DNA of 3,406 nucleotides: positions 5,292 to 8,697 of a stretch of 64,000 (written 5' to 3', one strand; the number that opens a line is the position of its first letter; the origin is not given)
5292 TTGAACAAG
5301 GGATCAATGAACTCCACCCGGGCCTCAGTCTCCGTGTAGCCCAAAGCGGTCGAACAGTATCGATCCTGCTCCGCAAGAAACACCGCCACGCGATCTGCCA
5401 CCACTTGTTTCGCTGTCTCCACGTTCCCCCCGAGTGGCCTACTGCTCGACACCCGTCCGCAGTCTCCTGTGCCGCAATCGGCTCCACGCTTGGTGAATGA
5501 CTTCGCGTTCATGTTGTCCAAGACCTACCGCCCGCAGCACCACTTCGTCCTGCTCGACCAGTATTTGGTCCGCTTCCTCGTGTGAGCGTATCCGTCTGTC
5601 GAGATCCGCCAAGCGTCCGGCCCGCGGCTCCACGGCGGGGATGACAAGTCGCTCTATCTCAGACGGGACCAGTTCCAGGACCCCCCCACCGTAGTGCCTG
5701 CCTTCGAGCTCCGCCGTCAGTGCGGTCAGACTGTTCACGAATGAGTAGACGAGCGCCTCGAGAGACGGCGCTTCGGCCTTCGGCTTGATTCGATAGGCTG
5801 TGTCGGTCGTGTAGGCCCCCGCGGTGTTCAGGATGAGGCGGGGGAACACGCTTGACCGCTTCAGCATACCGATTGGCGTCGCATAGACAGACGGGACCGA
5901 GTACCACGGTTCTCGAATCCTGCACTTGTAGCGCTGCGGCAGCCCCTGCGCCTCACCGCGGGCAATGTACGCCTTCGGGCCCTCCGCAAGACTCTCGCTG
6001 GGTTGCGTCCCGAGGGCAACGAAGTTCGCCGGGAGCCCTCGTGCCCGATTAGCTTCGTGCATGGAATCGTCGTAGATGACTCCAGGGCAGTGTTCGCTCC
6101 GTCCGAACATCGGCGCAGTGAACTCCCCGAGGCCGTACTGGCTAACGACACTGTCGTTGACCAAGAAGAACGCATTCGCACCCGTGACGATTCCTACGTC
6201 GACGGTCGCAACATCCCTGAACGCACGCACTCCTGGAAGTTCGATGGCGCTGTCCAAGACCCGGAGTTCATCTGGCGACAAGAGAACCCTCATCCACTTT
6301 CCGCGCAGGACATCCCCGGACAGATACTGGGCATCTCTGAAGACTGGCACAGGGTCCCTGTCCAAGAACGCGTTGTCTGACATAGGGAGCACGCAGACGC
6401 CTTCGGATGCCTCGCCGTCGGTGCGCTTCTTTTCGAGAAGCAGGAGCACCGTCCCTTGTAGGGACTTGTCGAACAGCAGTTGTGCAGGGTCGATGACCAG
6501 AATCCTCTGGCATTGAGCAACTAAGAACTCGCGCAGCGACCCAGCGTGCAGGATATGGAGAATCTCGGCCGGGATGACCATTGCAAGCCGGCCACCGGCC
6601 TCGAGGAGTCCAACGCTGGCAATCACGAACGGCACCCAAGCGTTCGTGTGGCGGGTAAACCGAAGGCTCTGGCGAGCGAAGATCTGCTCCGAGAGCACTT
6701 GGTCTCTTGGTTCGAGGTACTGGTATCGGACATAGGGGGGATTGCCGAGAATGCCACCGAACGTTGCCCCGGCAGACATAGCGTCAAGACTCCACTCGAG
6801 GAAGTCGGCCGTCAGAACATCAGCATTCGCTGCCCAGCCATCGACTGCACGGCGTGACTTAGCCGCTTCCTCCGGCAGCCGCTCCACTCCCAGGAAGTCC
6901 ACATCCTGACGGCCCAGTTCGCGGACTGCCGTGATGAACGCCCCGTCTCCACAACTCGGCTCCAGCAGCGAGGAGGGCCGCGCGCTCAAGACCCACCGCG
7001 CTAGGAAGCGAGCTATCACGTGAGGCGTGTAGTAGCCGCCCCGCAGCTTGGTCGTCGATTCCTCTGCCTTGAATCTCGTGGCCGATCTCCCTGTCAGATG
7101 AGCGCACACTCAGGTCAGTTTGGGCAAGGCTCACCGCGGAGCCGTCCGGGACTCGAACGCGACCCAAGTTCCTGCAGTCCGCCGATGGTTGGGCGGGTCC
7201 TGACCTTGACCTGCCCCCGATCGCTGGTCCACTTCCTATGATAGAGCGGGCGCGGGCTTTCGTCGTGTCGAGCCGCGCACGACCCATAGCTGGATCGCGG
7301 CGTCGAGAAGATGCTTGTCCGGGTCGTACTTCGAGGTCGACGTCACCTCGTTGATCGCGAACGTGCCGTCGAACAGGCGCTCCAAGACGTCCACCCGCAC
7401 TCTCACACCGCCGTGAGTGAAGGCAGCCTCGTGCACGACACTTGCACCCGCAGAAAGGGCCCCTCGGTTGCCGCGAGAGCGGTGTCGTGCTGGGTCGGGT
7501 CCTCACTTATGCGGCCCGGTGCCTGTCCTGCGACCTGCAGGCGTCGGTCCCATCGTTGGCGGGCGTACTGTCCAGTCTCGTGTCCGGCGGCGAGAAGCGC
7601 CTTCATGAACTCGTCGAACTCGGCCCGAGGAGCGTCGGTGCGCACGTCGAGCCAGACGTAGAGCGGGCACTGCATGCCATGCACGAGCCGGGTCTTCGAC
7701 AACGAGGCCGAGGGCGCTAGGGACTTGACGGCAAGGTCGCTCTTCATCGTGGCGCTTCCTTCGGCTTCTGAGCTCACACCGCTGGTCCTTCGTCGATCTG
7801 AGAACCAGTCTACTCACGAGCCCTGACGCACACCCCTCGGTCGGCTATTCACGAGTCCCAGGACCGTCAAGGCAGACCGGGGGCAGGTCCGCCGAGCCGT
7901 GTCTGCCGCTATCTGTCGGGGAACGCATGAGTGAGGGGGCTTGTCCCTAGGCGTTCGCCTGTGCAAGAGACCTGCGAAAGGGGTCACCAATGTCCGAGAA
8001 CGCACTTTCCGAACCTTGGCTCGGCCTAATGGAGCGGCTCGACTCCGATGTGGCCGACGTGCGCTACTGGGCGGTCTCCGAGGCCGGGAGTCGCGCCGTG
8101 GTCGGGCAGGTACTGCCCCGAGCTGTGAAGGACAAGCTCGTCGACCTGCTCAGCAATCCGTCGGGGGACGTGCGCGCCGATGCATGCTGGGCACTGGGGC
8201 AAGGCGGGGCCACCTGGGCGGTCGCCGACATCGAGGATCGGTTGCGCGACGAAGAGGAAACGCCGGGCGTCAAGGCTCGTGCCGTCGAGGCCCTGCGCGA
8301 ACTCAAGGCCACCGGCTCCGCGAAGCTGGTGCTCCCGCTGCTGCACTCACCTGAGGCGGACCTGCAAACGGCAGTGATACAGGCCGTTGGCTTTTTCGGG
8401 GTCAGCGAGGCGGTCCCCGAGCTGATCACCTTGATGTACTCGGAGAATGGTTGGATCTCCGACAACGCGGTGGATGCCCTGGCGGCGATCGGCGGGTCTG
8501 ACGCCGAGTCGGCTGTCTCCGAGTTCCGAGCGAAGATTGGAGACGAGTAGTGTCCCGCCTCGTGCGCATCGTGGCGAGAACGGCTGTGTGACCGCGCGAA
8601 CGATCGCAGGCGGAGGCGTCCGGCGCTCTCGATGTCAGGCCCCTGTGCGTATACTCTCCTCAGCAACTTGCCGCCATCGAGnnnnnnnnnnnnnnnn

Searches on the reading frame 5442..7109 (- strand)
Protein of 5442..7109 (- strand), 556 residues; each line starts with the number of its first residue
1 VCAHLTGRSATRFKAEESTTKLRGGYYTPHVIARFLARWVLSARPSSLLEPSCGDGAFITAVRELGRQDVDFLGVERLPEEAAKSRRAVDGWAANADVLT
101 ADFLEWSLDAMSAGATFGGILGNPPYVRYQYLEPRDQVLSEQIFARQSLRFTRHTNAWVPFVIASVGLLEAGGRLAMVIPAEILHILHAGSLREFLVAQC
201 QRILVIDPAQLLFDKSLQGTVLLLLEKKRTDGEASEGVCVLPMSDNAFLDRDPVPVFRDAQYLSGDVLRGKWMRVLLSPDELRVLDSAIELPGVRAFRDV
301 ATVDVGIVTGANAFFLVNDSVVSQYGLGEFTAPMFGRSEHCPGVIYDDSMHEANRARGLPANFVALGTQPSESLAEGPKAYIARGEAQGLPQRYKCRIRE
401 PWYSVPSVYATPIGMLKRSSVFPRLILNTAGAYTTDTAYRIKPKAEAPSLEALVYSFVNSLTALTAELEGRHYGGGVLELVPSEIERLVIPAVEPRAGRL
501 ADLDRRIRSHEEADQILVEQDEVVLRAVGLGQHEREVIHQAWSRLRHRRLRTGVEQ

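Call 53: search_protein_families(library=pfam, proteins=[window:5442-7109:-], max_evalue=0.001)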
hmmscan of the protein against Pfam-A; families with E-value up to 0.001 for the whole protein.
window:5442-7109:- (556 aa): 3 families
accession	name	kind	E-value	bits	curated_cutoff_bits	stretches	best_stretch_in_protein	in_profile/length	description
PF22837.1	M_Eco57I_C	-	7.2e-76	255.7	27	1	269-538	3-269/283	Type II methyltransferase M.Eco57I, C-terminal domain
PF02384.22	N6_Mtase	-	3.5e-11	43.4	20.4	1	18-238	20-241/311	N-6 DNA Methylase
PF07669.17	Eco57I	-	7.9e-09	36.3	25.3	1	107-207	69-164/171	Eco57I restriction-modification methylase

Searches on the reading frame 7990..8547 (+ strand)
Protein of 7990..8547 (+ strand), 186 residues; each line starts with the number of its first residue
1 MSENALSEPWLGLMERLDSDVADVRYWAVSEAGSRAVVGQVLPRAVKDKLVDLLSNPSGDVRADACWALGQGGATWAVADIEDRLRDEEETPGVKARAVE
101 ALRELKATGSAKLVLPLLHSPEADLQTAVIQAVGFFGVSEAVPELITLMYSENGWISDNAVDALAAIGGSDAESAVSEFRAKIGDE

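Call 53: search_protein_families(library=pfam, proteins=[window:7990-8547:+], max_evalue=0.001)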
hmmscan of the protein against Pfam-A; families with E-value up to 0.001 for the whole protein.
window:7990-8547:+ (186 aa): 3 families
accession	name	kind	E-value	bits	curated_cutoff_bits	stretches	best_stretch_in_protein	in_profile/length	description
PF13646.12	HEAT_2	-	7.3e-18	65.1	27.7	2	13-103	4-88/88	HEAT repeats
PF02985.28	HEAT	-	7.1e-09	35.5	23.5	0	50-71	5-26/31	HEAT repeat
PF00514.29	Arm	-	1.2e-05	25.6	20.6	0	49-70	16-37/41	Armadillo/beta-catenin-like repeat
